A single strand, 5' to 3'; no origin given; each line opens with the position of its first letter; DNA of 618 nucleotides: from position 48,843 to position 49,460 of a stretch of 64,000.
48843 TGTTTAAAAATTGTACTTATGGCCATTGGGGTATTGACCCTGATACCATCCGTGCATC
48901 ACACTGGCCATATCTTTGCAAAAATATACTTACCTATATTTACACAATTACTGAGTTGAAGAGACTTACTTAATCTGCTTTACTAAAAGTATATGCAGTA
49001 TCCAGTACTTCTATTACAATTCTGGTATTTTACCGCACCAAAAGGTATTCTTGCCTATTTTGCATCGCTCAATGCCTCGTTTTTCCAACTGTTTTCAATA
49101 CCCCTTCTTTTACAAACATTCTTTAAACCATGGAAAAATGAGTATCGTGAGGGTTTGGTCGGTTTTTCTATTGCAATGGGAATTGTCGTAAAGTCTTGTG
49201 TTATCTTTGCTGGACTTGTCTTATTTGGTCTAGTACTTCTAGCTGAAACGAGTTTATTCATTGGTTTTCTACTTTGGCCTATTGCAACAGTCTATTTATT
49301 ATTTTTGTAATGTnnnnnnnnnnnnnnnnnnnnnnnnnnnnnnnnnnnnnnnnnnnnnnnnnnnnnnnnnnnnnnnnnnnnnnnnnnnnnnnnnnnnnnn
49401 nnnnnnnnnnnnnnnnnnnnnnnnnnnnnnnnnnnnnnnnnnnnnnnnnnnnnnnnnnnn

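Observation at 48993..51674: Membrane-tethered ClpB/ClpC-like chaperone with a catalytically degenerate NBD1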

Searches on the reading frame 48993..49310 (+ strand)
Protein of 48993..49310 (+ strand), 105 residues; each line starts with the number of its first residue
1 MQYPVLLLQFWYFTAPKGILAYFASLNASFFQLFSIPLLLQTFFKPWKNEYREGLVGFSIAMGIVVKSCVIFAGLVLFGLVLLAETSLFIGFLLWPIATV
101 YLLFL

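Call 3: search_protein_families(library=pfam, proteins=[window:48993-49310:+], max_evalue=0.1)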
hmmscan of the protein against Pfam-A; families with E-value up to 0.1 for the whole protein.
window:48993-49310:+ (105 aa): 0 families

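Call 4: search_protein_families(library=ncbifam, proteins=[window:48993-49310:+], max_evalue=0.1)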
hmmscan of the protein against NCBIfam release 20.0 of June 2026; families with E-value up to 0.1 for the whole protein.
window:48993-49310:+ (105 aa): 0 families

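Call 18: find_homologous_proteins(query=window:48993-49310:+, max_evalue=0.001)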
Query window:48993-49310:+ (105 aa): 224 proteins with E <= 0.001 among 239 candidates; the best 120 are listed.
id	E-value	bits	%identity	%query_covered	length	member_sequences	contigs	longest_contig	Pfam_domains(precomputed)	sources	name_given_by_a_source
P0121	4.1e-59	215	100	100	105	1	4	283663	-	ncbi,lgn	-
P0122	1.3e-39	153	70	100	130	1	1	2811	-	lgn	-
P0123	2.5e-33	133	63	98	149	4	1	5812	-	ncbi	-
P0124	3.6e-33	132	63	97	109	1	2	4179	-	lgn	-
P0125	4.3e-33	132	63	97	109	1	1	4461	-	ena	-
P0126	4.5e-33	132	60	98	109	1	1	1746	-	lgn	-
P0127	7.9e-33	131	58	97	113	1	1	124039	-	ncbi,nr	ncbi:MAG: hypothetical protein Q7K55_04395 [Candidatus Levybacteria bacterium]|nr:hypothetical prote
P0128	1.2e-32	130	58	97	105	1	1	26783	-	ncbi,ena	-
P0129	1.5e-32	130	64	97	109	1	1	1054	-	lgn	-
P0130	1.7e-32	130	59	97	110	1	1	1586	-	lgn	-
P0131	6.8e-32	128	57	100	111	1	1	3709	-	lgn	-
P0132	9.3e-32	127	61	97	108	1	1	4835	-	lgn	-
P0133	1.0e-31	127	61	97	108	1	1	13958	-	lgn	-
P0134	1.8e-31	127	62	97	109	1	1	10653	-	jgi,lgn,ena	-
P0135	3.4e-31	126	58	97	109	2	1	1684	-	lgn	-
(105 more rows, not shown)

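Call 21: find_related_loci(query=A1, collection=genome_contigs, flank=6000)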
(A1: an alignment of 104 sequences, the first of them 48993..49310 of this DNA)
Query A1 (105 aa) in genome_contigs; peptide patterns used: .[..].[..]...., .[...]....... (x = any residue, [..] = any of these).
227 stretches matched a pattern; 179 encode a relative of the query (tblastn E <= 1e-3); the best 80 are kept; 80 distinct loci.
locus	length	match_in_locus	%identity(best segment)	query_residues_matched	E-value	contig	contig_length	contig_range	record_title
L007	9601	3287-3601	66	1-105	9e-37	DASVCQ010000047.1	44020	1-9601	MAG TPA_asm: Patescibacteria group bacterium isolate SMAG_U2010 k141_1596822, whole genome shotgun sequence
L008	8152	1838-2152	56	1-105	2e-36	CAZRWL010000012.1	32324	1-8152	MAG TPA_asm: uncultured Gammaproteobacteria bacterium isolate SRP269290_co1_1073 genome assembly, contig: NODE_1477_leng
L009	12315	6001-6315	57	1-105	5e-35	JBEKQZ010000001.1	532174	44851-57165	MAG: Candidatus Levyibacteriota bacterium isolate SPRUCE 49 SPRUCE_49_1, whole genome shotgun sequence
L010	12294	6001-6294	60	8-105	4e-35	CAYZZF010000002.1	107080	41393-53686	MAG TPA_asm: uncultured Gammaproteobacteria bacterium isolate SRP093762_co1_95 genome assembly, contig: NODE_108_length_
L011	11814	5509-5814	53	4-105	1e-34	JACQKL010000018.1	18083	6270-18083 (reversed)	MAG: Candidatus Levyibacteriota bacterium isolate NC_groundwater_1176_Ag_S-0.1um_36_263 S_p1_S3_coassembly_k141_856601,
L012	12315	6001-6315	54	1-105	8e-35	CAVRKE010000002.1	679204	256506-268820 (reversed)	MAG: Candidatus Levybacteria bacterium isolate MFD01476.bin.1.95 genome assembly, contig: contig_6007, whole genome shot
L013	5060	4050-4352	58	4-104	1e-34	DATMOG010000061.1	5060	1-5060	MAG TPA_asm: Candidatus Sulfotelmatobacter sp. isolate SMAG_U12870 k141_3099506, whole genome shotgun sequence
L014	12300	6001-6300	62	4-103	3e-34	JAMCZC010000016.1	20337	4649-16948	MAG: Patescibacteria group bacterium isolate FK_Sedi_B_Bin.322 NODE_9161_length_20337_cov_41.9952, whole genome shotgun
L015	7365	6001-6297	58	4-102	6e-34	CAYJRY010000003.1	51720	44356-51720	MAG TPA_asm: uncultured Gammaproteobacteria bacterium isolate ERP125453_co1_466 genome assembly, contig: NODE_443_length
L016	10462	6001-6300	55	4-103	8e-34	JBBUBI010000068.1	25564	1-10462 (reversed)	MAG: Patescibacteria group bacterium isolate H52-bin033_1 H52_bin033_1_000000000068, whole genome shotgun sequence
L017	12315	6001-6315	52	1-105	1e-33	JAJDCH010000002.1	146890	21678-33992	MAG: Candidatus Levyibacteriota bacterium isolate OFTM270 OFTM270_1, whole genome shotgun sequence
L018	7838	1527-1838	55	2-105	3e-33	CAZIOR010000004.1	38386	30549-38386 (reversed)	MAG TPA_asm: uncultured Gammaproteobacteria bacterium isolate SRP298887_co1_352 genome assembly, contig: NODE_787_length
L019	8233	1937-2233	60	1-99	3e-33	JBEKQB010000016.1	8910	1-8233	MAG: Candidatus Levyibacteriota bacterium isolate SPRUCE 478 SPRUCE_478_16, whole genome shotgun sequence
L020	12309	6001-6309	59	3-105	9e-33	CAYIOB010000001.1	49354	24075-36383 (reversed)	MAG TPA_asm: uncultured Gammaproteobacteria bacterium isolate ERP119705_co25_644 genome assembly, contig: NODE_228_lengt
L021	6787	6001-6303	57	4-104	9e-33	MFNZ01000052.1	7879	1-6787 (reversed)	MAG: Candidatus Levybacteria bacterium RIFCSPHIGHO2_02_FULL_37_13 rifcsphigho2_02_scaffold_54276, whole genome shotgun s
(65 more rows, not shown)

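Call 42: search_protein_representatives(alignment_id=A1)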
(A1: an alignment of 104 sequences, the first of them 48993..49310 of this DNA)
Query: 104 sequences, 109 profile positions. Proteins with E-value up to 0.001 (for the whole library): 77; up to 1e-10: 42; up to 1e-30: 6. The best 77 are listed.
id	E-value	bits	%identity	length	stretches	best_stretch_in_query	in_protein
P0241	9.4e-40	151.3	-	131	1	1-108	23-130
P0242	1.7e-38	147.3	-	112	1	1-108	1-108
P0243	2.5e-37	143.5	-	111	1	2-109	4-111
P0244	5.0e-36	139.3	-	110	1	3-108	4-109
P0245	2.3e-35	137.2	-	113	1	4-108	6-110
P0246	1.8e-34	134.3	-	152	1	1-109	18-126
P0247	1.3e-30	121.9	-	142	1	6-109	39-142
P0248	9.6e-30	119.1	-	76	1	6-70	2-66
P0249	4.1e-27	110.6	-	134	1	6-108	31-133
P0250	1.3e-25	105.8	-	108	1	4-109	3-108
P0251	1.9e-25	105.3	-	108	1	3-108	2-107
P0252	1.6e-24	102.3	-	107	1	3-108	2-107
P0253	5.5e-24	100.6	-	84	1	33-109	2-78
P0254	3.3e-22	94.9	-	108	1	4-108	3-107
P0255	7.2e-22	93.8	-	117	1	2-108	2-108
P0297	5.6e-05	39.4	-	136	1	6-105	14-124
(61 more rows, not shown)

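Call 50: find_homologous_proteins(query=A4, max_evalue=0.001)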
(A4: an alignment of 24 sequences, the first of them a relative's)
Query A4 (24 sequences) (136 aa, profile of the alignment): 70 proteins with E <= 0.001 among 3948 candidates.
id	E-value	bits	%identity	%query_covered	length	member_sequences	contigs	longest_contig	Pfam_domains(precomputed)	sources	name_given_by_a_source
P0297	1.9e-34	136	100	100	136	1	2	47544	-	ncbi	-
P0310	3.5e-31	125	30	82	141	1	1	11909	-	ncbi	-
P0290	1.1e-29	121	28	74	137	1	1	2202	-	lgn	-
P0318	1.8e-29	120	32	75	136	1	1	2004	-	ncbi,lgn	-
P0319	7.6e-29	118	34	90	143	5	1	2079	-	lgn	-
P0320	9.4e-29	117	32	79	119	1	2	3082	-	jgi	jgi:hypothetical protein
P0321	8.3e-28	114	30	90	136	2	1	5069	-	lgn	-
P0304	1.1e-27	114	34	51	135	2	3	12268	-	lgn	-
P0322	1.9e-27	113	38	80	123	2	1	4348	-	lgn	-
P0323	2.2e-27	113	30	90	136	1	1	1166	-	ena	-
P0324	3.1e-27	113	32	81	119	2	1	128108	-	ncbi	-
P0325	4.4e-27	112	31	90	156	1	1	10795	-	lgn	-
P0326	5.2e-27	112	35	54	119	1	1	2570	-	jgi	jgi:hypothetical protein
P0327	6.9e-27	111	29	90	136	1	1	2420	-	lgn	-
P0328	7.7e-27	111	30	72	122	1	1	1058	-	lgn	-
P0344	1.0e-23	101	28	90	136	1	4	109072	-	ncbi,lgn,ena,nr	ncbi:MAG: hypothetical protein Greene041662_845 [Candidatus Peregrinibacteria bacterium Greene0416_6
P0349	4.7e-23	99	31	83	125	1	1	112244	-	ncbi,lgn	ncbi:MAG: hypothetical protein ABIH36_00085 [bacterium]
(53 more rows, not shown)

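Call 51: find_encoding_contigs(protein=P0297, flank=5000, max_places=1)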
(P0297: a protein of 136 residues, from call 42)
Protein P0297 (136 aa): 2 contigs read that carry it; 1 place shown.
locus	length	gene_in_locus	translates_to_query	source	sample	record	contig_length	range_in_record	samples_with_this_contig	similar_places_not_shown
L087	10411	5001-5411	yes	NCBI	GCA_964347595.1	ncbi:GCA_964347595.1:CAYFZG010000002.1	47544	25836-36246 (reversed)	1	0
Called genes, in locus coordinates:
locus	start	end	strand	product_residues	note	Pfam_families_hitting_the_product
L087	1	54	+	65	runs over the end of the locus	-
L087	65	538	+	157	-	PF00177:Ribosomal_S7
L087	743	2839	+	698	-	PF00009:GTP_EFTU, PF03144:GTP_EFTU_D2, PF22042:EF-G_D2, PF14492:EFG_III, PF16658:RF3_C (weak), PF03764:EFG_IV, PF00679:EFG_C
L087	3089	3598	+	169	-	PF00009:GTP_EFTU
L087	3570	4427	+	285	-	-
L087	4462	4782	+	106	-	PF00338:Ribosomal_S10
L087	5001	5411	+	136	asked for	-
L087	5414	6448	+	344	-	-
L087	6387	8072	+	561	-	-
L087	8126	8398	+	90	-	-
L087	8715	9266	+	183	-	PF01470:Peptidase_C15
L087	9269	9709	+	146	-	PF01814:Hemerythrin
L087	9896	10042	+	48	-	-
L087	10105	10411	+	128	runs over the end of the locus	-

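Call 52: find_encoding_contigs(protein=P0344, flank=5000, max_places=1)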
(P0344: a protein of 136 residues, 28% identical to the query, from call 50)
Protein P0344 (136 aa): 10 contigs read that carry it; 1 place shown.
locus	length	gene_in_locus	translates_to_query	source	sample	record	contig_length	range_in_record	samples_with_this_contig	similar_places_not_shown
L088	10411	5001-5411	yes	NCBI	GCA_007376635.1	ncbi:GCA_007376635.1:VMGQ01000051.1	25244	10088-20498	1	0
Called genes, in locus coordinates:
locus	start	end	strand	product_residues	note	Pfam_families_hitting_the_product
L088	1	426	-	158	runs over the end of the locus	PF02843:GARS_C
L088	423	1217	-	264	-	-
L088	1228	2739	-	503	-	PF13522:GATase_6, PF13537:GATase_7, PF00156:Pribosyltran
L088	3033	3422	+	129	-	-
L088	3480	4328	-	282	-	PF00763:THF_DHG_CYH, PF02882:THF_DHG_CYH_C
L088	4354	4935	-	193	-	PF02223:Thymidylate_kin, PF13521:AAA_28 (weak)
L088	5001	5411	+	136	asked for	-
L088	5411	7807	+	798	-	PF00004:AAA (weak), PF07724:AAA_2, PF07728:AAA_5, PF10431:ClpB_D2-small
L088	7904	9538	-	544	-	PF00118:Cpn60_TCP1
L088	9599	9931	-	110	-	PF00166:Cpn10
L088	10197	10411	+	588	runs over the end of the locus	PF07719:TPR_2 (faint), PF13181:TPR_8 (faint), PF13424:TPR_12 (weak), PF13414:TPR_11 (faint), PF13432:TPR_16 (weak), PF00515:TPR_1 (weak)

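Call 53: find_encoding_contigs(protein=P0324, flank=5000, max_places=1)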
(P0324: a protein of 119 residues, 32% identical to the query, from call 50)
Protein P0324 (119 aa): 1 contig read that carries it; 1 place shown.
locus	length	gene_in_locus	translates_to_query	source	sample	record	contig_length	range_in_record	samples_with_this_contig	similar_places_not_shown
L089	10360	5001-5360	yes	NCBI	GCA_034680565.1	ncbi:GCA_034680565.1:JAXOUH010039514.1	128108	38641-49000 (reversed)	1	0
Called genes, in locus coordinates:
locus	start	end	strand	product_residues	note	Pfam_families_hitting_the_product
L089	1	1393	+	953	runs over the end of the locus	-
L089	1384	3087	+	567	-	-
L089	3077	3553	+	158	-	-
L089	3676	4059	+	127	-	-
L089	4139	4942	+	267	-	-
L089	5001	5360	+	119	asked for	-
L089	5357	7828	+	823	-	PF00005:ABC_tran (faint), PF12775:AAA_7 (faint), PF13191:AAA_16 (faint), PF00004:AAA (weak), PF00004:AAA, PF07724:AAA_2, PF07728:AAA_5, PF10431:ClpB_D2-small, +7 more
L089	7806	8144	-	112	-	-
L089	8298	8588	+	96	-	PF18910:DUF5665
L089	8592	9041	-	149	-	-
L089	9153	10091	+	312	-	PF00535:Glycos_transf_2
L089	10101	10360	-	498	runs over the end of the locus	-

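Call 54: find_encoding_contigs(protein=P0349, flank=5000, max_places=1)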
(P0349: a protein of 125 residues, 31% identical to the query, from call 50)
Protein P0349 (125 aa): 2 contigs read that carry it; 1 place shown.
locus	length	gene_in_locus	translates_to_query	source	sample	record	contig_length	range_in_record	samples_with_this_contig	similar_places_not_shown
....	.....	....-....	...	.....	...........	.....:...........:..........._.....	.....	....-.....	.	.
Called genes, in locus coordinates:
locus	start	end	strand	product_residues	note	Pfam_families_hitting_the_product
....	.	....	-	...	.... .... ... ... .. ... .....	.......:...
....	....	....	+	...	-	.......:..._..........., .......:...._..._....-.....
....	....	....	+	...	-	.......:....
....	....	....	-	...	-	-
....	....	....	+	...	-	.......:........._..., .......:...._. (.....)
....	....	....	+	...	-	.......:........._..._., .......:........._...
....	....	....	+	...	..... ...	-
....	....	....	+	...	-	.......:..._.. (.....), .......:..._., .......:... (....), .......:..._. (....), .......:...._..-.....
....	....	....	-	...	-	-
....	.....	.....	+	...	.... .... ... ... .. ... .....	-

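Call 62: search_protein_families(library=padloc, proteins=[window:48993-49310:+], max_evalue=0.01)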
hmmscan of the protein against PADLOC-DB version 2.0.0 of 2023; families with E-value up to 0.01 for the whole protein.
window:48993-49310:+ (105 aa): 0 families

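Call 65: search_protein_families(library=pfam, alignment_id=A4, max_evalue=1)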
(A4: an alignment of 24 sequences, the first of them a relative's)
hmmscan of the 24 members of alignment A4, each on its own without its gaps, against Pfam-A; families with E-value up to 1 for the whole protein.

A. member 1, P0297 (136 aa): 1 family
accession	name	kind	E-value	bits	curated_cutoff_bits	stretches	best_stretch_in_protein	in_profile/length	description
PF05473.18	UL45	-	0.32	11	27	1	72-107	36-71/191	UL45 protein, carbohydrate-binding C-type lectin-like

B. families by the number of members that match (of 24 scanned): 9 families
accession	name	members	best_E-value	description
PF20990.2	DUF2207_C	2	0.24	Predicted membrane protein (DUF2207) C-terminal domain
PF01306.25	LacY_symp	1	0.0003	LacY proton/sugar symporter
PF17343.7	DUF5373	1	0.012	Family of unknown function (DUF5373)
PF15944.10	DUF4752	1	0.031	Domain of unknown function (DUF4752)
PF22270.1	MlrA_helical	1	0.051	Transcriptional regulator MlrA, helical domain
PF00523.23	Fusion_gly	1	0.13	Fusion glycoprotein F0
PF01635.23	CoV_M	1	0.13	Coronavirus M matrix/glycoprotein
PF01080.22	Presenilin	1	0.19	Presenilin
PF05473.18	UL45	1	0.32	UL45 protein, carbohydrate-binding C-type lectin-like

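Call 66: search_protein_families(library=pfam, alignment_id=A1, max_evalue=1)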
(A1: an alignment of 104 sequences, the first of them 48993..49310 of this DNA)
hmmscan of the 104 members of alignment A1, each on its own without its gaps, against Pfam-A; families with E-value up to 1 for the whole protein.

A. member 1, window:48993-49310:+ (105 aa): 0 families

B. families by the number of members that match (of 104 scanned): 11 families
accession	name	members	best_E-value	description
PF10726.14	DUF2518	8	0.034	Protein of function (DUF2518)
PF06126.16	Herpes_LAMP2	1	0.063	Herpesvirus Latent membrane protein 2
PF11384.13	DUF3188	1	0.076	Protein of unknown function (DUF3188)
PF23188.1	THU_Piezo1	1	0.09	Piezo1-like, transmembrane helical unit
PF04114.19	Gaa1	1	0.09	Gaa1-like, GPI transamidase component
PF00863.25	Peptidase_C4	1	0.15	Peptidase family C4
PF21388.2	SPATA2_PUB-like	1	0.17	Spermatogenesis-associated protein 2, PUB-like domain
PF06412.16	TraD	1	0.32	Conjugal transfer protein TraD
PF07898.18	DUF1676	1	0.7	Protein of unknown function (DUF1676)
PF03208.24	PRA1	1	0.8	PRA1 family protein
PF10136.14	SpecificRecomb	1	0.95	Site-specific recombinase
